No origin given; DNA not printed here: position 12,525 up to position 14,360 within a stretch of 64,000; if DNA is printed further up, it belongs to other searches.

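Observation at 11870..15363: PCMH-type flavocytochrome c operon with a PchX-like Tat protein (pchC-pchX-pchF) plus SDR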

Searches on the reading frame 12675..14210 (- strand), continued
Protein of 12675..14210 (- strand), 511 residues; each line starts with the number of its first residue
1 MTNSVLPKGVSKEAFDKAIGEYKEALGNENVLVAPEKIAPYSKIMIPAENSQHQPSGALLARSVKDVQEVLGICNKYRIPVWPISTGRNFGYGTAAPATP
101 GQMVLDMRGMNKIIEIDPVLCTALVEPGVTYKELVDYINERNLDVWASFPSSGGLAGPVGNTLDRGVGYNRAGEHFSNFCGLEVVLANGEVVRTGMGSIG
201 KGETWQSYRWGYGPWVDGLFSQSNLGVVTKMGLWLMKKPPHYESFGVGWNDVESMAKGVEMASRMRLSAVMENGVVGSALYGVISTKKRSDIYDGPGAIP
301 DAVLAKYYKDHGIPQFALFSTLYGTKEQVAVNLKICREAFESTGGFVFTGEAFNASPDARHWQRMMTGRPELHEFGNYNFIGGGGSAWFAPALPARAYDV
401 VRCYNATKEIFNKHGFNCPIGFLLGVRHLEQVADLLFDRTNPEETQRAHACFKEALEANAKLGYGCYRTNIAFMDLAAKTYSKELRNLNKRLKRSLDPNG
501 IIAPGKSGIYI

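Call 33: find_related_loci(query=A3, collection=genome_contigs, flank=4000)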
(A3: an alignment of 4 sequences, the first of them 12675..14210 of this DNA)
Query A3 (511 aa) in genome_contigs; peptide patterns used: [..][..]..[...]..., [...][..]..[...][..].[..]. (x = any residue, [..] = any of these).
599 stretches matched a pattern (row limit reached: there are more); 552 encode a relative of the query (tblastn E <= 1e-3); the best 80 are kept; 80 distinct loci.
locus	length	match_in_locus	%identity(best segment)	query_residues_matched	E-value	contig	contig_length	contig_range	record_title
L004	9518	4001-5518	57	6-511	0e+0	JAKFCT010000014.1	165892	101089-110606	MAG: Candidatus Sericytochromatia bacterium isolate LC028 contig-124_57, whole genome shotgun sequence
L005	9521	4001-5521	57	5-511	0e+0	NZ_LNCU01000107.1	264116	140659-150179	Bradyrhizobium macuxiense strain BR 10303 contig71, whole genome shotgun sequence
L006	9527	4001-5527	55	6-511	0e+0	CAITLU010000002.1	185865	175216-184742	uncultured bacterium isolate LJ-5-9m_bin-0318 genome assembly, contig: bin-0318:02/67, whole genome shotgun sequence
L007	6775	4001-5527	50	4-511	7e-175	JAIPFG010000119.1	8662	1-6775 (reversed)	MAG: Pseudomonadales bacterium isolate Tobar13.5m-G38 Tobar13-5m-C9019, whole genome shotgun sequence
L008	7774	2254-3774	50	6-511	6e-175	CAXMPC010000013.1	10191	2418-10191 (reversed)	MAG: uncultured Gammaproteobacteria bacterium isolate 07C-BC-St04_bin.5.orig genome assembly, contig: k141_1910535, whol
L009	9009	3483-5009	50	4-511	5e-174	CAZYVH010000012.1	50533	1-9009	MAG TPA_asm: uncultured Wenzhouxiangellaceae bacterium isolate binchicken_co275_508 genome assembly, contig: NODE_602_le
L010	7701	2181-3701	51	6-511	5e-172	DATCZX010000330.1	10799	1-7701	MAG TPA_asm: Gammaproteobacteria bacterium isolate SMAG_U81 k141_406589, whole genome shotgun sequence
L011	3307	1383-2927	50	1-511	5e-180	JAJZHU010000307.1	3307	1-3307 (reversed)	MAG: Proteobacteria bacterium isolate LL7.bin70 NODE_49055_length_3307_cov_1.720440, whole genome shotgun sequence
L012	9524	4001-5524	50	6-511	1e-169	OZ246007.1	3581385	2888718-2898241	MAG: Pseudomonadales bacterium isolate 94039bb7-1eda-460a-b440-fb7dcd950fed genome assembly, chromosome: 1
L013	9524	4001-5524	49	6-511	5e-169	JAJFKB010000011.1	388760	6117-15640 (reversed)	MAG: Gammaproteobacteria bacterium isolate OFTM196 OFTM196_10, whole genome shotgun sequence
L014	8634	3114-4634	49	6-510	2e-168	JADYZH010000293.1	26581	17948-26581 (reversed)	MAG: Sulfuritalea sp. isolate SJ561 c_000001249559, whole genome shotgun sequence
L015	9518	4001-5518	50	6-509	1e-168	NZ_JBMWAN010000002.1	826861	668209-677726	Nitrospira sp. NS4 NODE_9_lth_826861, whole genome shotgun sequence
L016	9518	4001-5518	50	6-509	4e-167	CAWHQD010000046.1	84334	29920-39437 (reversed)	MAG: uncultured beta proteobacterium isolate MFD08497.bin.2.149 genome assembly, contig: contig_52326, whole genome shot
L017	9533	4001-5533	49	2-509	1e-166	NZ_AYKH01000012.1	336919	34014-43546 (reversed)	Salinisphaera orenii MK-B5 contig2, whole genome shotgun sequence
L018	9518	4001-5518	49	6-509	1e-166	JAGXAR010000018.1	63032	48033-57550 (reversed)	MAG: Nitrospirae bacterium isolate REEB81 contig-150_399, whole genome shotgun sequence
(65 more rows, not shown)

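Call 68: find_related_loci(query=L006:3878-5527:+, collection=metagenome_contigs, flank=2500)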
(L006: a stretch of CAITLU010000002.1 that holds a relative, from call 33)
Query L006:3878-5527:+ (550 aa) in metagenome_contigs; peptide patterns used: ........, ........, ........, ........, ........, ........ (x = any residue, [..] = any of these).
100 stretches matched a pattern; 59 encode a relative of the query (tblastn E <= 1e-3); 59 distinct loci.
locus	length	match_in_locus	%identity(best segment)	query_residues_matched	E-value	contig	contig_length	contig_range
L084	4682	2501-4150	92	1-550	0e+0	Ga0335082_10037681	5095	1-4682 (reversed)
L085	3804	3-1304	81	117-550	0e+0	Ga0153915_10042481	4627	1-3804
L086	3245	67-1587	59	42-550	0e+0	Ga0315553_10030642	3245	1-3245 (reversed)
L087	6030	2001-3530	54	40-550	0e+0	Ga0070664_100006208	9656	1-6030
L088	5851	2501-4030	54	40-550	0e+0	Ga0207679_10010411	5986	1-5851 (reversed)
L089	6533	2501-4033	51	39-550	0e+0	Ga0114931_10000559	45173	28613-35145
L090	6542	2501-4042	52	36-550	0e+0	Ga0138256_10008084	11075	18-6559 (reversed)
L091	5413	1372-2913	52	36-550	0e+0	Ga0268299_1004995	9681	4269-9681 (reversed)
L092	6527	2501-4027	52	40-550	0e+0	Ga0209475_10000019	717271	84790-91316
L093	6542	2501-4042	53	36-550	0e+0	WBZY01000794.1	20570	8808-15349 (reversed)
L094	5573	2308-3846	53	36-549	0e+0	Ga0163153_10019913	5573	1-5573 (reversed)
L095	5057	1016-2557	52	36-550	0e+0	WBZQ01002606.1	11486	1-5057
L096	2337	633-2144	53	40-550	0e+0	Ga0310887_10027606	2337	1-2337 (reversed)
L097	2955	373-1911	53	36-549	0e+0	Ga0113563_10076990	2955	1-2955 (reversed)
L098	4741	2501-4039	52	36-549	3e-180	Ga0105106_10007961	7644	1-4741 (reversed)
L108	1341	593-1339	100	1-249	0e+0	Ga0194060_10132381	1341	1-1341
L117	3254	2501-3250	77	1-250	1e-131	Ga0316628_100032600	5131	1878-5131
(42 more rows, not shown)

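Call 90: get_annotated_region(hit=H9, flank=3500)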
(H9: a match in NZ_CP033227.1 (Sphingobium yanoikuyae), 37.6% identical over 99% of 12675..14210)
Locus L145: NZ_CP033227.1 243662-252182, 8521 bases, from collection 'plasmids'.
description: Sphingobium yanoikuyae strain SJTF8 plasmid pF1, complete sequence
organism: Sphingobium yanoikuyae (NCBI taxid 13690)
taxonomy: Bacteria; Pseudomonadota; Alphaproteobacteria; Sphingomonadales; Sphingomonadaceae; Sphingobium; Sphingobium yanoikuyae
host: -; source: Mixed culture,wastewater; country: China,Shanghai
typing (MOB-suite, as given by PLSDB): mobilizable; relaxase MOBP
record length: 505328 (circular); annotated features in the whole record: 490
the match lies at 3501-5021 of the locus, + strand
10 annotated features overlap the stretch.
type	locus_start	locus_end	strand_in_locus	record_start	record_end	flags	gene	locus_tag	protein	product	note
CDS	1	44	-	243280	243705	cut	-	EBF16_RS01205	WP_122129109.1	cytochrome c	-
CDS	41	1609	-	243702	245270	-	-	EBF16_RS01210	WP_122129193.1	FAD-binding oxidoreductase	-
CDS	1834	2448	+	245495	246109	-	-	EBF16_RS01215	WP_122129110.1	TetR/AcrR family transcriptional regulator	GO:0006355 - regulation of DNA-templated transcription [Evidence IEA]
CDS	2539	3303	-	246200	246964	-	-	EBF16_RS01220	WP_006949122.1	IS6 family transposase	-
CDS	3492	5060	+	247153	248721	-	-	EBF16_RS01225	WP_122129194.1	FAD-binding oxidoreductase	-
CDS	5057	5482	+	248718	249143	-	-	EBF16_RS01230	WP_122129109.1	cytochrome c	-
CDS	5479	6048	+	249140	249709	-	-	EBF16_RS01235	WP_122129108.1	hypothetical protein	-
CDS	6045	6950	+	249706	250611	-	-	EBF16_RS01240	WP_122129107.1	alpha/beta fold hydrolase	-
CDS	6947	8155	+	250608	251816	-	-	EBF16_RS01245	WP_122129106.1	NAD(P)/FAD-dependent oxidoreductase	-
CDS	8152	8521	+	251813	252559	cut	-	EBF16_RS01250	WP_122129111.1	SDR family oxidoreductase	-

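Call 91: get_annotated_region(hit=H5, flank=3000)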
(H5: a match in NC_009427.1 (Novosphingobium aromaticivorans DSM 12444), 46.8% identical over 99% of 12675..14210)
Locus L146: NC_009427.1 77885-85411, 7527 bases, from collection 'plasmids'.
description: Novosphingobium aromaticivorans DSM 12444 plasmid pNL2, complete sequence
organism: Novosphingobium aromaticivorans DSM 12444 (NCBI taxid 279238)
taxonomy: Bacteria; Pseudomonadota; Alphaproteobacteria; Sphingomonadales; Sphingomonadaceae; Novosphingobium; Novosphingobium aromaticivorans; Novosphingobium aromaticivorans DSM 12444
host: -; source: -; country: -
typing (MOB-suite, as given by PLSDB): non-mobilizable; replicon rep_cluster_531,rep_cluster_545
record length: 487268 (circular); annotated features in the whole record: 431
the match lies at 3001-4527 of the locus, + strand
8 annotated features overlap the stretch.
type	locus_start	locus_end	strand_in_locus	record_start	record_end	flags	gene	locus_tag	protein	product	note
CDS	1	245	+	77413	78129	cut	-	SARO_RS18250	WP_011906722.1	SDR family NAD(P)-dependent oxidoreductase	-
CDS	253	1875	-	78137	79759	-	-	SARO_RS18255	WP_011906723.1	sigma-54-dependent Fis family transcriptional regulator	GO:0006355 - regulation of DNA-templated transcription [Evidence IEA]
CDS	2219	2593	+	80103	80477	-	-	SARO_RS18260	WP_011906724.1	hypothetical protein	-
CDS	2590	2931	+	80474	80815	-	-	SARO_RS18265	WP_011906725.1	cytochrome c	-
CDS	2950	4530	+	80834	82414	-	-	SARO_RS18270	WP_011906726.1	FAD-binding oxidoreductase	-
CDS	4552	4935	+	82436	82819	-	-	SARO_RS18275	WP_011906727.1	c-type cytochrome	-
CDS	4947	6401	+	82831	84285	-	-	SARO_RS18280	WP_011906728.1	aldehyde dehydrogenase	-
CDS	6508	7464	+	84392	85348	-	-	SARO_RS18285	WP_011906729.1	transporter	-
